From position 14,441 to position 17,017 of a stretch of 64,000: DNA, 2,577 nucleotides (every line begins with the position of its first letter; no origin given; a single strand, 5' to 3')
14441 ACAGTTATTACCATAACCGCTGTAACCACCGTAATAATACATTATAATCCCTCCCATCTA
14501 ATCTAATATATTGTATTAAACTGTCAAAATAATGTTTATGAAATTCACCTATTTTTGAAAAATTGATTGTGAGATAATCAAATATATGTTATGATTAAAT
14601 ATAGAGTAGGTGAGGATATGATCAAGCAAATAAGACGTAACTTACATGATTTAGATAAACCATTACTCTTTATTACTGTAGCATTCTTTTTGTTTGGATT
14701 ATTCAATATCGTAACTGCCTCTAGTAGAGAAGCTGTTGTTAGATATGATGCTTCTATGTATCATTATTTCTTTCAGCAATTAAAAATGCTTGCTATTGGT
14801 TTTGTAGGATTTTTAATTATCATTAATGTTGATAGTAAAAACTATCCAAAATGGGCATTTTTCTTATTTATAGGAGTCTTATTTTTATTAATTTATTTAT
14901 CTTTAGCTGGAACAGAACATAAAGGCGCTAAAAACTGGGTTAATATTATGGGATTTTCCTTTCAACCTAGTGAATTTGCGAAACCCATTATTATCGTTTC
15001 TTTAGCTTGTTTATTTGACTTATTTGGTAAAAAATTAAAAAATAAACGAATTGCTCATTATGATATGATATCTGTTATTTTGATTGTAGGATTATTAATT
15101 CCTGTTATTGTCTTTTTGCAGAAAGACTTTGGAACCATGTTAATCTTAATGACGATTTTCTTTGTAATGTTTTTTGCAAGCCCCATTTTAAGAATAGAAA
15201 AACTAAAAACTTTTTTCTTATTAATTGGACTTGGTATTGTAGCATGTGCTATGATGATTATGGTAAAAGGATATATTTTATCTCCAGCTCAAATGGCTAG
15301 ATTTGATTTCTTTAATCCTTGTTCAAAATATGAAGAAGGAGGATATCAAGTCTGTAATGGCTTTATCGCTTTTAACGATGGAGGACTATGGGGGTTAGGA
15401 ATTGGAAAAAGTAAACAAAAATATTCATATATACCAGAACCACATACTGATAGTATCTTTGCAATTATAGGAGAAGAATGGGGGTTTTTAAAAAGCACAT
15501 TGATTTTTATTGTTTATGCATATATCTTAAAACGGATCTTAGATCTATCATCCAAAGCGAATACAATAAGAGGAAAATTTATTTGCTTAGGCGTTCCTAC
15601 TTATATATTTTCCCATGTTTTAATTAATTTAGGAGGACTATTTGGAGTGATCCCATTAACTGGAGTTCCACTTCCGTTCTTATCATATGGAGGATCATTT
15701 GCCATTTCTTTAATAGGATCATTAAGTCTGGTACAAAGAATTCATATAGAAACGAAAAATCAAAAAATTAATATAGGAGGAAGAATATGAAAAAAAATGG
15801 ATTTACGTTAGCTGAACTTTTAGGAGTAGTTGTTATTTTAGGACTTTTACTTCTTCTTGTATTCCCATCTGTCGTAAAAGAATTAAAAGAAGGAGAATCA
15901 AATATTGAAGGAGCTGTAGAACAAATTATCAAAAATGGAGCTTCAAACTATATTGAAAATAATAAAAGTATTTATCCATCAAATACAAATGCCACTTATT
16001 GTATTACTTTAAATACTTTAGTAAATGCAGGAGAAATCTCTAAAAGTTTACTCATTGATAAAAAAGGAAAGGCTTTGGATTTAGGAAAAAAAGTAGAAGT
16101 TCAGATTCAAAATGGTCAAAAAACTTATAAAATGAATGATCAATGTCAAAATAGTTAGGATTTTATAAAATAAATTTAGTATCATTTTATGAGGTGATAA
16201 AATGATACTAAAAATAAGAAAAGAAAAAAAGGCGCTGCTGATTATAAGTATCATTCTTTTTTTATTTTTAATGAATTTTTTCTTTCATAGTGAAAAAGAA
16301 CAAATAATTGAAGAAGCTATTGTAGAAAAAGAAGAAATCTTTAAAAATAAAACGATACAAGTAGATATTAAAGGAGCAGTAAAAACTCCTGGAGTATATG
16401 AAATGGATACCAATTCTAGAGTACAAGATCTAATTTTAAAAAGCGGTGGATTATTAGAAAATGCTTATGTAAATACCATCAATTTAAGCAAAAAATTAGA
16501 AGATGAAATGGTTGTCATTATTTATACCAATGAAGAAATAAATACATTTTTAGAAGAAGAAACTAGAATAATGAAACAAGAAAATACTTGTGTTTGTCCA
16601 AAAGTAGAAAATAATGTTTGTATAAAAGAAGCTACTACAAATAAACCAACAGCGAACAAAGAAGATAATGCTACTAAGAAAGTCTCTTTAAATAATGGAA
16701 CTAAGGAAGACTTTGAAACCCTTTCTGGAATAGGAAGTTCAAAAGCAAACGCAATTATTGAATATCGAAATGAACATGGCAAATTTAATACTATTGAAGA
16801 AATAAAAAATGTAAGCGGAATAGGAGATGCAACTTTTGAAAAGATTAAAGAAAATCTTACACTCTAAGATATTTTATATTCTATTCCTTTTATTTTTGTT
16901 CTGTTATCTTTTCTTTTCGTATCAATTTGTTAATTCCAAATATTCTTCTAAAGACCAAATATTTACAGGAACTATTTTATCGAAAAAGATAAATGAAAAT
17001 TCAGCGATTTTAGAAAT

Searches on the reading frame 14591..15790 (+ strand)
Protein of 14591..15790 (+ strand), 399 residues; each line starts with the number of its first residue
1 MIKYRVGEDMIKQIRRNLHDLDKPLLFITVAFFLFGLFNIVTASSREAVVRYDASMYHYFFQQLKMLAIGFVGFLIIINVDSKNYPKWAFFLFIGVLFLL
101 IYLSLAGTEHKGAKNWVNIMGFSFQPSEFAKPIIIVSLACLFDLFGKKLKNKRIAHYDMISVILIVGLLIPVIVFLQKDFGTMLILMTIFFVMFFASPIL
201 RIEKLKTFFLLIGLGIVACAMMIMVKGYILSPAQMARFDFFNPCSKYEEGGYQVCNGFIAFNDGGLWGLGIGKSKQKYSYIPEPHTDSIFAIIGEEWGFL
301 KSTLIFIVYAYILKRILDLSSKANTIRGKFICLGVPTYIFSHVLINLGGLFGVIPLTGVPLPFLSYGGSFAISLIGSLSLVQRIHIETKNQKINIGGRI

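Call 10: search_protein_families(library=pfam, proteins=[window:14591-15790:+], max_evalue=0.01)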
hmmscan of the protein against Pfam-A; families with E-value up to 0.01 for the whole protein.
window:14591-15790:+ (399 aa): 1 family
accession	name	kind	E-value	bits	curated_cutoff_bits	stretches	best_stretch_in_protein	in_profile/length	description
PF01098.24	FTSW_RODA_SPOVE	-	4.4e-83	279.7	26.4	1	25-389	3-355/356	Cell cycle protein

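Call 19: find_encoding_contigs(protein=window:14591-15790:+, flank=10000, max_places=10)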
Protein window:14591-15790:+ (399 aa): no gene with exactly this product is on record in the collection.
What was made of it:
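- Tried and rejected: The ftsW product was not on record (call 19).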

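Call 40: find_related_loci(query=window:14591-15790:+, collection=genome_contigs, flank=10000)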
Query window:14591-15790:+ (399 aa) in genome_contigs; peptide patterns used: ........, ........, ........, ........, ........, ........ (x = any residue, [..] = any of these).
245 stretches matched a pattern; 215 encode a relative of the query (tblastn E <= 1e-3); the best 80 are kept; 79 distinct loci.
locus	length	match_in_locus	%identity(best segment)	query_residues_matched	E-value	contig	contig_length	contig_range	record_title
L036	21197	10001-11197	94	1-399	0e+0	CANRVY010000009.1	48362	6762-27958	MAG TPA_asm: uncultured Tenericutes bacterium isolate SRR15730544_bin.10_metawrap_v1.3_MAG genome assembly, contig: NODE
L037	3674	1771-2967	93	1-399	0e+0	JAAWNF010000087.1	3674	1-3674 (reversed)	MAG: Bacilli bacterium isolate ABMPRH_22_1 SL341410_scaffold_21177, whole genome shotgun sequence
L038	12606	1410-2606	93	1-399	0e+0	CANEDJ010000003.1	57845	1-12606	MAG TPA_asm: uncultured Tenericutes bacterium isolate SRR19981122_bin.17_metawrap_v1.3_MAG genome assembly, contig: NODE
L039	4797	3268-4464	83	1-399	0e+0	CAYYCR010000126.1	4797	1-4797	MAG TPA_asm: uncultured Muribaculaceae bacterium isolate SRP287540_co2_371 genome assembly, contig: NODE_19733_length_47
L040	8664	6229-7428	81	1-399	0e+0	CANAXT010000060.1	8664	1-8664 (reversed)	MAG TPA_asm: uncultured Tenericutes bacterium isolate SRR16350204_bin.22_metawrap_v1.3_MAG genome assembly, contig: NODE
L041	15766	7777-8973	92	1-399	0e+0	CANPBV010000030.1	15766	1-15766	MAG TPA_asm: uncultured Tenericutes bacterium isolate SRR15604531_bin.56_metawrap_v1.3_MAG genome assembly, contig: NODE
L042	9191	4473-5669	74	5-399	0e+0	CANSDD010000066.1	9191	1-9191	MAG TPA_asm: uncultured Tenericutes bacterium isolate SRR15510215_bin.47_metawrap_v1.3_MAG genome assembly, contig: NODE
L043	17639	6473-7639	60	7-396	1e-147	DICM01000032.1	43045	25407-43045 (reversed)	MAG TPA_asm: Bacillales bacterium UBA5026 UBA5026_contig_1463, whole genome shotgun sequence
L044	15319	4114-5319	57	3-395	3e-147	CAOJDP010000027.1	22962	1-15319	MAG TPA_asm: uncultured Bacillales bacterium isolate SRR15604593_bin.36_metawrap_v1.3_MAG genome assembly, contig: NODE.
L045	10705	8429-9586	56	10-395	1e-138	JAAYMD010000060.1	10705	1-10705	MAG: Mollicutes bacterium isolate AS20ysBPTH_155 62113_AS20, whole genome shotgun sequence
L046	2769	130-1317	57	1-395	1e-144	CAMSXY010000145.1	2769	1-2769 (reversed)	MAG TPA_asm: uncultured Bacillales bacterium isolate ERR9465699_bin.50_metawrap_v1.3_MAG genome assembly, contig: NODE.2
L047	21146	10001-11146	56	10-391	2e-135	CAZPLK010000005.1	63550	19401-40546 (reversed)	MAG TPA_asm: uncultured Muribaculaceae bacterium isolate SRP192927_co8_301 genome assembly, contig: NODE_305_length_6355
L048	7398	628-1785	55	10-395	1e-130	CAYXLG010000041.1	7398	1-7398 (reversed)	MAG TPA_asm: uncultured Muribaculaceae bacterium isolate SRP192927_co8_203 genome assembly, contig: NODE_10460_length_73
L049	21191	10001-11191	54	5-395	1e-127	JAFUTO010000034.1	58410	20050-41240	MAG: Bacilli bacterium isolate RGIG4813 Roe_deer_Reticulum.Co__c1037853, whole genome shotgun sequence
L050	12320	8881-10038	57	10-395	2e-127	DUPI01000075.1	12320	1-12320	MAG TPA_asm: Mollicutes bacterium isolate AS08sgBPME_29 167663_AS08, whole genome shotgun sequence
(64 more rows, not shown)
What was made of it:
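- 14591..15790 (+): ftsW/rodA-family gene, a chromosomal flank used to find syntenic loci. Pfam PF01098 (call 10); call 40.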

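Call 66: search_protein_families(library=pfam, proteins=[L038:500-889:+, L038:6-458:+, L036:7316-7579:+, L036:9198-9449:+], max_evalue=0.1)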
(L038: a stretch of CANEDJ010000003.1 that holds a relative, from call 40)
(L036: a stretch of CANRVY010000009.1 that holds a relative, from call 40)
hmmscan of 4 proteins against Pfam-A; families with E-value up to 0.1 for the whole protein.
L038:500-889:+ (129 aa): 0 families

L038:6-458:+ (150 aa): 0 families

L036:7316-7579:+ (87 aa): 1 family
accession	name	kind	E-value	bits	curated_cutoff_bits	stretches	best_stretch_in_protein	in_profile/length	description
PF14206.11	Cys_rich_CPCC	-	3.4e-27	94.5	24.5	1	5-80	2-75/75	Cysteine-rich CPCC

L036:9198-9449:+ (83 aa): 0 families

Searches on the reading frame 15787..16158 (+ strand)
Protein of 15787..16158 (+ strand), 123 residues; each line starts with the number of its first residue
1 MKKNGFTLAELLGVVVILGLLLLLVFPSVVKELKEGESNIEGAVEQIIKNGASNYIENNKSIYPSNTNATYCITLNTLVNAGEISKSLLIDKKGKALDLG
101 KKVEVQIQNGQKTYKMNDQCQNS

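Call 10: search_protein_families(library=pfam, proteins=[window:15787-16158:+], max_evalue=0.01)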
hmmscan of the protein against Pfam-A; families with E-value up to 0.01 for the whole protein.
window:15787-16158:+ (123 aa): 1 family
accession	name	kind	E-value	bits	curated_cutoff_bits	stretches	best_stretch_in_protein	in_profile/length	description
PF07963.17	N_methyl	-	3.2e-05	23.8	21.2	1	2-26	3-27/27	Prokaryotic N-terminal methylation motif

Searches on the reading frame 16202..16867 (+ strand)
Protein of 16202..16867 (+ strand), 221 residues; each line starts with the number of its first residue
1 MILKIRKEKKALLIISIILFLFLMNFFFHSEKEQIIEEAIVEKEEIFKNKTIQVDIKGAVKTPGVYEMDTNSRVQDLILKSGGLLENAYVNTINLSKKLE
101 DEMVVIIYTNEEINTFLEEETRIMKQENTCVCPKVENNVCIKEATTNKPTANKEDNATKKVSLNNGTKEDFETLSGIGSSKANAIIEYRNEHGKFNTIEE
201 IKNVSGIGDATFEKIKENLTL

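Call 10: search_protein_families(library=pfam, proteins=[window:16202-16867:+], max_evalue=0.01)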
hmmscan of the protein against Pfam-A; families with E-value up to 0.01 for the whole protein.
window:16202-16867:+ (221 aa): 5 families
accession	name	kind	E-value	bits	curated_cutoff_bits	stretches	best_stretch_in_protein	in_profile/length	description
PF12836.13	HHH_3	-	3e-19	69.3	27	1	158-220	3-65/65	Helix-hairpin-helix motif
PF10531.15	SLBB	-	4e-12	46.2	27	1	54-104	2-51/55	SLBB domain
PF00633.29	HHH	-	1.1e-10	41.2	24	2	162-188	4-30/30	Helix-hairpin-helix motif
PF22461.2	SLBB_2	-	2.8e-05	24.6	27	1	54-102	3-53/79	SLBB domain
PF14520.12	HHH_5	-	0.0025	18.7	27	0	198-217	34-53/57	Helix-hairpin-helix domain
